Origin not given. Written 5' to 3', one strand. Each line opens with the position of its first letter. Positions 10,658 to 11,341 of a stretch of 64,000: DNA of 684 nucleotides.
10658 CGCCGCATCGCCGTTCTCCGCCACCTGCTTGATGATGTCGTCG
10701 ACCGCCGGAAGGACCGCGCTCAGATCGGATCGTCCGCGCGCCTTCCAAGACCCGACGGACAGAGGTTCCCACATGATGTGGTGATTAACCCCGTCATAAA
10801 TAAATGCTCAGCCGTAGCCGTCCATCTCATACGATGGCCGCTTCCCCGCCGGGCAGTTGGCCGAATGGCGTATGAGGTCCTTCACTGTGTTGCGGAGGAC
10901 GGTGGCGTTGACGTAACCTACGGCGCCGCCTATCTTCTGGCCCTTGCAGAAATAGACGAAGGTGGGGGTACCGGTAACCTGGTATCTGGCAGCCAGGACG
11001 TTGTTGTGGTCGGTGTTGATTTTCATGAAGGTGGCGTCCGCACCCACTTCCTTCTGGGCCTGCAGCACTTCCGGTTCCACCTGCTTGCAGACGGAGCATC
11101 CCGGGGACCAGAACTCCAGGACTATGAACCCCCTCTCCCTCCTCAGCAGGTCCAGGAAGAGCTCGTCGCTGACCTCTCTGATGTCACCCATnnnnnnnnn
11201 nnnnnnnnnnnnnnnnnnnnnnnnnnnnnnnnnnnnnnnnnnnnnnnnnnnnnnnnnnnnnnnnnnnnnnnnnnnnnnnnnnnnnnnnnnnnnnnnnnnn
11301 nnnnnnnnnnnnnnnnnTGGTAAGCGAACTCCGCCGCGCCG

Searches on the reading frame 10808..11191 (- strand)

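Call 81: search_protein_families(library=pfam, proteins=[window:10808-11191:-], max_evalue=0.001)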
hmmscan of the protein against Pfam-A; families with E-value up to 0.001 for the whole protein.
window:10808-11191:- (127 aa): 3 families
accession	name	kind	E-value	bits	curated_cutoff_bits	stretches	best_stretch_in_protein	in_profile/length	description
PF00085.26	Thioredoxin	-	3.6e-18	65.9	23.5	1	5-104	3-102/103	Thioredoxin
PF13098.12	Thioredoxin_2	-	2.9e-09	37.6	27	1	23-100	8-101/104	Thioredoxin-like domain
PF13192.12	Thioredoxin_3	-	1.3e-05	25.5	24.8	1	29-79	7-54/76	Thioredoxin domain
